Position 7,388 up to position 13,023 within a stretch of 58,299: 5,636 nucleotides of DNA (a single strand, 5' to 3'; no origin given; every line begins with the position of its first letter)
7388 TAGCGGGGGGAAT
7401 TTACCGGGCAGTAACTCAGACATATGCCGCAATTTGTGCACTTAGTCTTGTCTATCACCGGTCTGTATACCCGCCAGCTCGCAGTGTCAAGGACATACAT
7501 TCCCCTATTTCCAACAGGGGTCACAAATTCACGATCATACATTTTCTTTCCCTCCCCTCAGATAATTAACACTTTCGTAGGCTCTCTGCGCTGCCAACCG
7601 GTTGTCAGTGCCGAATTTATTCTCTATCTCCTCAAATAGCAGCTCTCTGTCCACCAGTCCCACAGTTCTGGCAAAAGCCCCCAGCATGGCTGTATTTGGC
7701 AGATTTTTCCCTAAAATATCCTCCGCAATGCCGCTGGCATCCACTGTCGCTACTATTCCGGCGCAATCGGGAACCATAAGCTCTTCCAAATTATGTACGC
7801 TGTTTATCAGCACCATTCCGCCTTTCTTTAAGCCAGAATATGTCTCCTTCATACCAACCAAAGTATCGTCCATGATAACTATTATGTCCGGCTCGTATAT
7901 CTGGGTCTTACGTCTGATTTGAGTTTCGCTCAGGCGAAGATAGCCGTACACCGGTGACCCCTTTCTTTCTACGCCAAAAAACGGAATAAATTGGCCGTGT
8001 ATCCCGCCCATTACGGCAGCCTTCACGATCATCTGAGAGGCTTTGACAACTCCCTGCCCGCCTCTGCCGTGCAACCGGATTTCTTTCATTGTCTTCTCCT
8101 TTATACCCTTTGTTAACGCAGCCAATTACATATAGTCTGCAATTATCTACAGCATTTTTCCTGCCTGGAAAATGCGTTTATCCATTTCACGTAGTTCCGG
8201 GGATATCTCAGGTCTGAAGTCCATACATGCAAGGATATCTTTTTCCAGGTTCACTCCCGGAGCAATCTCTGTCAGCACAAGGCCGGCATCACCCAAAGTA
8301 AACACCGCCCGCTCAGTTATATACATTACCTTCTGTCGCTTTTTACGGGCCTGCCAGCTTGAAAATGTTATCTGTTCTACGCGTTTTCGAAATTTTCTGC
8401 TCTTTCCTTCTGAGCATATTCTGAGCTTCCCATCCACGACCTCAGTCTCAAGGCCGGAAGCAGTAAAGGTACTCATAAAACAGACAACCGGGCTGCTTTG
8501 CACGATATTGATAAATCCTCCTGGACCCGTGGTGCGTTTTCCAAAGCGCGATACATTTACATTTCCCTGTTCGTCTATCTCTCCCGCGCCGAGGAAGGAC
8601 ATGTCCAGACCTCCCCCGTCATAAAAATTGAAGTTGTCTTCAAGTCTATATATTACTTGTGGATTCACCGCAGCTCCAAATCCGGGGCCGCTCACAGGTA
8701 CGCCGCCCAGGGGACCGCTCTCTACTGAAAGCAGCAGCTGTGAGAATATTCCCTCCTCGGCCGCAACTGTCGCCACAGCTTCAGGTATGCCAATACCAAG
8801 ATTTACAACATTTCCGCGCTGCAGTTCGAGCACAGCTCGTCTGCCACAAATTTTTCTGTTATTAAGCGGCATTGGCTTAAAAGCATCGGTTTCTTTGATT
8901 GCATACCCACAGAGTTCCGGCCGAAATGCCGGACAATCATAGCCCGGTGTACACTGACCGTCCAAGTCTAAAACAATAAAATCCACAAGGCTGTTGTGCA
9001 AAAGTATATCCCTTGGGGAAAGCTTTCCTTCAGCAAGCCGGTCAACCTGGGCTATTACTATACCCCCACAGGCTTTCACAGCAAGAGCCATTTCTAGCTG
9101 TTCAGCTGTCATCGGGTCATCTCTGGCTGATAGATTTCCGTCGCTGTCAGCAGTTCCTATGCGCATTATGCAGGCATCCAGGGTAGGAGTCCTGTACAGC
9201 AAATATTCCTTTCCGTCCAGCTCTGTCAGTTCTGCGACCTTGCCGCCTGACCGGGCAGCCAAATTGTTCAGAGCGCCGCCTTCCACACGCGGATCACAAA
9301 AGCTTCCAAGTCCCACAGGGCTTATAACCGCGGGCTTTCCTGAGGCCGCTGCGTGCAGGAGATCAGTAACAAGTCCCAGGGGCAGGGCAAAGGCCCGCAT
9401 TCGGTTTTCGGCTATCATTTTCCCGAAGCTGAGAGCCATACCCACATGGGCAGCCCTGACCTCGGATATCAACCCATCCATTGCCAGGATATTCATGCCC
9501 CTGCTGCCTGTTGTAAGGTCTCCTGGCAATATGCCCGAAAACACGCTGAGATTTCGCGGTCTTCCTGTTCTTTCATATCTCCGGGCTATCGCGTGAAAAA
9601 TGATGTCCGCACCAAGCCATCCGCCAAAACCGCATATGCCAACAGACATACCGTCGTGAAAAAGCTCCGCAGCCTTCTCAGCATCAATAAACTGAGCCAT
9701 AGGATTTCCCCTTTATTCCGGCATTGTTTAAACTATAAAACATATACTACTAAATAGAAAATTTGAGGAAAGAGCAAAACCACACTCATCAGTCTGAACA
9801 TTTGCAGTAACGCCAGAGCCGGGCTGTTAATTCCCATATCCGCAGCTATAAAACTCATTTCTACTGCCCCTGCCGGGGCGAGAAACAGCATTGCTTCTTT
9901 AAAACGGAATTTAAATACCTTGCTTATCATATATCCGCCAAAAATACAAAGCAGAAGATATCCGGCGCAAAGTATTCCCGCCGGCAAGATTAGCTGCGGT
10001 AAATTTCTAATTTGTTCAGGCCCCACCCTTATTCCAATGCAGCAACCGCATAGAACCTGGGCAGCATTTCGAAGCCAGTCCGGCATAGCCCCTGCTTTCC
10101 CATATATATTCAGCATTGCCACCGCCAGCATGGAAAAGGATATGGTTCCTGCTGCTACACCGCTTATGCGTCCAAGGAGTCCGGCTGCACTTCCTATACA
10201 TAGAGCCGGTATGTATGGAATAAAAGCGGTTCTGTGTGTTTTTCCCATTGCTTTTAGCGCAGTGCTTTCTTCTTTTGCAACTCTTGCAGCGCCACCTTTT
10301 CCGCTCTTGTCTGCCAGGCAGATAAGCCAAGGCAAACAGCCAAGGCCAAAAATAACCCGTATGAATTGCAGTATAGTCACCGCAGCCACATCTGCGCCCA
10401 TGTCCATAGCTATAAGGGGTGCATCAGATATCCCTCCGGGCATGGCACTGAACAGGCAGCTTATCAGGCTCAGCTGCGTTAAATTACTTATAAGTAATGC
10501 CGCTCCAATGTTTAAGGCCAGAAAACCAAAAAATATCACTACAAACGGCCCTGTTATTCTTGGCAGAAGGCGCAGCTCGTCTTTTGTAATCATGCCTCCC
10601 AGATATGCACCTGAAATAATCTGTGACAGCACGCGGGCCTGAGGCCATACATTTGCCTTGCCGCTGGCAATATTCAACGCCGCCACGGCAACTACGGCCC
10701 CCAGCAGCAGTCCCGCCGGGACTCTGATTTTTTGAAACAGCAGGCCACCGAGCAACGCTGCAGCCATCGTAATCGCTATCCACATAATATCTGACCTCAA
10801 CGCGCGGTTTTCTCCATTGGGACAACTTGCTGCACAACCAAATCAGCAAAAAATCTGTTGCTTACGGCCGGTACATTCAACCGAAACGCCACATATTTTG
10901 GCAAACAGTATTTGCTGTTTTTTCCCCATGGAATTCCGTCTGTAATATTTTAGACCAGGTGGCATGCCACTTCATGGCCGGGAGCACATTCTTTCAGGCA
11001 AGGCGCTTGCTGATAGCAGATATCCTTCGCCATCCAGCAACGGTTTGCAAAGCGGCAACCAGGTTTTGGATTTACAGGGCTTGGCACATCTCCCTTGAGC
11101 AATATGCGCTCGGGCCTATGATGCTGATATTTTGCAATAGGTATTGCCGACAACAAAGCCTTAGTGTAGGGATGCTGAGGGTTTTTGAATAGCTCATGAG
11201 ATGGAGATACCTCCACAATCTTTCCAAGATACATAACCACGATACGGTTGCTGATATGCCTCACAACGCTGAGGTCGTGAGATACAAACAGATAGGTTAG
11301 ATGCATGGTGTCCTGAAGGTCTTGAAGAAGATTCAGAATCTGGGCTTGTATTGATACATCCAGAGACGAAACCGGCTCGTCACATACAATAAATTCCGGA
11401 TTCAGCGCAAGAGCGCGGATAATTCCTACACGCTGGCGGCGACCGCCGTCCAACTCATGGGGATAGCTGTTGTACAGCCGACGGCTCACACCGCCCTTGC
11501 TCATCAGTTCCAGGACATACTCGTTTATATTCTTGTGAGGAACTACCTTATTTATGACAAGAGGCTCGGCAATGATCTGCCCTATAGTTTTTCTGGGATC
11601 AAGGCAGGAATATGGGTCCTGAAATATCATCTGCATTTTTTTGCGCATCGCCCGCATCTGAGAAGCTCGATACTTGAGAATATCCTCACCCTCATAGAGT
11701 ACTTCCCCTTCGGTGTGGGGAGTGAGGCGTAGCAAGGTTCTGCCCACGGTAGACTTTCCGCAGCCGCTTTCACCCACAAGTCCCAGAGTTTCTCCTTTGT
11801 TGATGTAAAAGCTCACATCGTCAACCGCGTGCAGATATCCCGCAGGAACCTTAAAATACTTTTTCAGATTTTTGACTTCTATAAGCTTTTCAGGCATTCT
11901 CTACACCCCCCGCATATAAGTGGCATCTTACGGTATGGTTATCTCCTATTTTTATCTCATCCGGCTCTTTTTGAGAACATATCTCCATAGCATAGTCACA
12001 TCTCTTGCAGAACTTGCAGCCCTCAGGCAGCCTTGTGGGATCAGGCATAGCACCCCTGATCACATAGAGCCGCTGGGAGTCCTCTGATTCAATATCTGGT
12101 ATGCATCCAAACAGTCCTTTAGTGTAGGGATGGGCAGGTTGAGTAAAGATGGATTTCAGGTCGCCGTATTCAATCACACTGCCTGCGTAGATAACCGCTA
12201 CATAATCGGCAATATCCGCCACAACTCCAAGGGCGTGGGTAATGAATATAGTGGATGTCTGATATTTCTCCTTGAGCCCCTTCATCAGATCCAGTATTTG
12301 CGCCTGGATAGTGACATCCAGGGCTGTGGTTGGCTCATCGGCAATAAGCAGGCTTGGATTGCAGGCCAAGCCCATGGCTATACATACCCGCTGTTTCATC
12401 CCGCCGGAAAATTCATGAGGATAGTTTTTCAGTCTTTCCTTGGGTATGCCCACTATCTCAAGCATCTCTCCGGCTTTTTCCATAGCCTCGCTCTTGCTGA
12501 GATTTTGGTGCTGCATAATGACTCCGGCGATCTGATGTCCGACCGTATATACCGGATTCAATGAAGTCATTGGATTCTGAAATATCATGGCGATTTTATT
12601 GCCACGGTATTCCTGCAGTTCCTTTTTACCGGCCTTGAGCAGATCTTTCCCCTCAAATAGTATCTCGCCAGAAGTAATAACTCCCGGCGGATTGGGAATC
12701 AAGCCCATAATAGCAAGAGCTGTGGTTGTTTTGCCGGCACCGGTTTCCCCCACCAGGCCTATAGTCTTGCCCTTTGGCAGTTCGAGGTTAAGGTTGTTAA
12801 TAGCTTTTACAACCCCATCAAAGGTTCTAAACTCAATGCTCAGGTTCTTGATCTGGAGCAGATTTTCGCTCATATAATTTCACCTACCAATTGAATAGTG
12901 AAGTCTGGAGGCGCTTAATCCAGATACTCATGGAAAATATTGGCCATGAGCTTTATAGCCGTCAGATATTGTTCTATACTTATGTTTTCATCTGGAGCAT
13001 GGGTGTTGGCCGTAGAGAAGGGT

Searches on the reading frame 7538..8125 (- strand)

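Call 7: search_protein_families(library=pfam, proteins=[window:7538-8125:-], max_evalue=0.01)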
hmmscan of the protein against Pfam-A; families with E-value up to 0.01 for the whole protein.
window:7538-8125:- (196 aa): 1 family
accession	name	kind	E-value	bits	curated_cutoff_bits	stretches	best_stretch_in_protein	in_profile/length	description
PF01558.24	POR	-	2.7e-33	116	27.4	1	22-184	1-173/173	Pyruvate ferredoxin/flavodoxin oxidoreductase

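Call 9: search_protein_families(library=ncbifam, proteins=[window:7538-8125:-], max_evalue=0.01)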
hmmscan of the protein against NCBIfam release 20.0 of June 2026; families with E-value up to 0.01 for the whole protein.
window:7538-8125:- (196 aa): 24 families
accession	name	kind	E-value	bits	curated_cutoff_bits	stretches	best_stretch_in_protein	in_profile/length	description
TIGR02175.1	PorC_KorC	subfamily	9.4e-52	175.3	81.1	1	13-187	1-176/177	2-oxoacid:acceptor oxidoreductase, gamma subunit, pyruvate/2-ketoisovalerate family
NF006321.0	PRK08534.1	equivalog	1.8e-50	171.2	225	1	13-186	1-177/181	pyruvate ferredoxin oxidoreductase subunit gamma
NF040683.1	PorC_Meth_Thtga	equivalog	1e-49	168.7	270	1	13-187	1-174/177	pyruvate synthase subunit PorC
NF045762.1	PhenlGlyoxDHPadE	equivalog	3.3e-47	160.8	300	1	13-175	1-163/187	NADH-dependent phenylglyoxylate dehydrogenase subunit gamma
NF010632.0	PRK14029.1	equivalog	9.4e-43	146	335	1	13-185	1-179/185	pyruvate/ketoisovalerate ferredoxin oxidoreductase subunit gamma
NF004497.0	PRK05844.1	equivalog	1.5e-20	73.6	243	1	13-186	1-185/186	pyruvate flavodoxin oxidoreductase subunit gamma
TIGR03710.1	OAFO_sf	subfamily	3.8e-12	45.6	482.75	1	16-179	4-160/561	2-oxoacid:acceptor oxidoreductase subunit alpha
NF006323.0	PRK08537.1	equivalog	6.6e-11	41.9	235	1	14-170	3-158/181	2-oxoacid:ferredoxin oxidoreductase subunit gamma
NF045790.1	OxalOxreddelta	equivalog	1.3e-09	37.7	230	1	53-138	57-148/316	oxalate oxidoreductase subunit delta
NF005322.0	PRK06853.1-2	equivalog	2e-09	37.5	237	1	12-110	4-100/197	indolepyruvate oxidoreductase subunit beta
TIGR03334.1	IOR_beta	equivalog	5.7e-08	33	205.8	1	15-109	2-93/189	indolepyruvate ferredoxin oxidoreductase subunit beta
NF005323.0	PRK06853.1-3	equivalog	1.4e-07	31.6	238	1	13-69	6-62/197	indolepyruvate oxidoreductase subunit beta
NF005324.0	PRK06853.1-4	equivalog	1.5e-07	31.5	222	1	14-173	3-169/196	indolepyruvate oxidoreductase subunit beta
TIGR02176.1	pyruv_ox_red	equivalog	1.7e-07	29.5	911.35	1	8-166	408-577/1167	pyruvate:ferredoxin (flavodoxin) oxidoreductase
NF009589.0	PRK13030.1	subfamily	5.2e-07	27.7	816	1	10-95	725-812/1170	indolepyruvate ferredoxin oxidoreductase family protein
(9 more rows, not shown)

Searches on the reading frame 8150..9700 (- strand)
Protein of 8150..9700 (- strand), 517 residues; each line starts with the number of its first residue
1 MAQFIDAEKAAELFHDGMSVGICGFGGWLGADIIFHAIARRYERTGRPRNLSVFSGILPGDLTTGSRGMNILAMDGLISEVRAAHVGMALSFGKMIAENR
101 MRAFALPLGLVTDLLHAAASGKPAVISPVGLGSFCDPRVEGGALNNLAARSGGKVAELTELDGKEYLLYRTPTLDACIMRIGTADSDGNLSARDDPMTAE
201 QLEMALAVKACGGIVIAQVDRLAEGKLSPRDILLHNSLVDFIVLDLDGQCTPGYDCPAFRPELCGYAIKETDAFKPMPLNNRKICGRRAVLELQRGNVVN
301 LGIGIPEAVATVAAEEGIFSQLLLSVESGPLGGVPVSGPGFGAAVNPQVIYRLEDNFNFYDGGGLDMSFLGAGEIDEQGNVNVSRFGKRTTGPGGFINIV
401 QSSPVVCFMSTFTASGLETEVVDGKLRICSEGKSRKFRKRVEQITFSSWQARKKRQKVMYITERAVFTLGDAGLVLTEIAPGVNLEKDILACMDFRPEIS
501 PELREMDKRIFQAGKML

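Call 7: search_protein_families(library=pfam, proteins=[window:8150-9700:-], max_evalue=0.01)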
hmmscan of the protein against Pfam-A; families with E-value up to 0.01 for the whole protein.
window:8150-9700:- (517 aa): 1 family
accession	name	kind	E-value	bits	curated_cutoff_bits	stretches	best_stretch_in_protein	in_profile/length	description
PF01144.29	CoA_trans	-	1.2e-29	103.7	23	2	7-244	4-216/217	Coenzyme A transferase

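Call 9: search_protein_families(library=ncbifam, proteins=[window:8150-9700:-], max_evalue=0.01)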
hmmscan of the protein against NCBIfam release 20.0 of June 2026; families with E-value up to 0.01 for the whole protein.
window:8150-9700:- (517 aa): 6 families
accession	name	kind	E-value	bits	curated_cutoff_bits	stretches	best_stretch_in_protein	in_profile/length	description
NF052271.1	Staph_FadX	equivalog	1.5e-86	291.1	750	1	36-513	35-508/523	fatty acid degradation protein FadX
TIGR02428.1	pcaJ_scoB_fam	subfamily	1.7e-13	50.5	243.55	1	282-416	3-148/207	3-oxoacid CoA-transferase subunit B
NF007394.0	PRK09920.1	equivalog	9e-13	48.3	315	1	3-244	4-215/219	acetate CoA-transferase subunit alpha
TIGR02429.1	pcaI_scoA_fam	subfamily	6e-07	29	128.5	1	6-243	8-217/222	3-oxoacid CoA-transferase subunit A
NF053853.1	ScActCoATferScpC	equivalog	0.0011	17.7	500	1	3-56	13-64/493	succinyl-CoA:acetate CoA-transferase ScpC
TIGR03458.1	YgfH_subfam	subfamily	0.0052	15.5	658.7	1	3-56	4-60/489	succinate CoA transferase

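Call 71: search_solved_structures(query=window:8150-9700:-, max_evalue=1e-20)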
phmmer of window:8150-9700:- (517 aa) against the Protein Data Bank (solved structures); distinct sequences matched with E-value up to 1e-20: 1.
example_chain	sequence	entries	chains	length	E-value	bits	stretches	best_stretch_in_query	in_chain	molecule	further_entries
2ahu_A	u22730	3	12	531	1e-112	380.4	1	5-512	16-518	putative enzyme ydiF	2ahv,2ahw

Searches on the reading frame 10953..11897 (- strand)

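Call 8: search_protein_families(library=pfam, proteins=[window:10953-11897:-], max_evalue=0.001)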
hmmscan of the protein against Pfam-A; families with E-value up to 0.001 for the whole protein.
window:10953-11897:- (315 aa): 3 families
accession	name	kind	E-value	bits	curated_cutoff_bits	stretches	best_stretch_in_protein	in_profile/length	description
PF00005.33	ABC_tran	-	1.8e-29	103.5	25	1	26-176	2-136/137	ABC transporter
PF08352.17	oligo_HPY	-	4.6e-19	69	27.1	1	228-294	1-65/65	Oligopeptide/dipeptide transporter, C-terminal region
PF13304.12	AAA_21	-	0.00088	19.9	27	0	158-212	247-303/304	AAA domain, putative AbiEii toxin, Type IV TA system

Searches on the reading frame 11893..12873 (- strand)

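Call 8: search_protein_families(library=pfam, proteins=[window:11893-12873:-], max_evalue=0.001)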
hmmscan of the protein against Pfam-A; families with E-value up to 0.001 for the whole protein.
window:11893-12873:- (327 aa): 3 families
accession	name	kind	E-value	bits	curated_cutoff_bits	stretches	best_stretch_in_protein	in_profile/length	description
PF00005.33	ABC_tran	-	3.5e-32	112.3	25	1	26-183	2-137/137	ABC transporter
PF08352.17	oligo_HPY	-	3.4e-21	75.9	27.1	1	234-299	1-65/65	Oligopeptide/dipeptide transporter, C-terminal region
PF13304.12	AAA_21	-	6.7e-05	23.5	27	1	151-217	234-302/304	AAA domain, putative AbiEii toxin, Type IV TA system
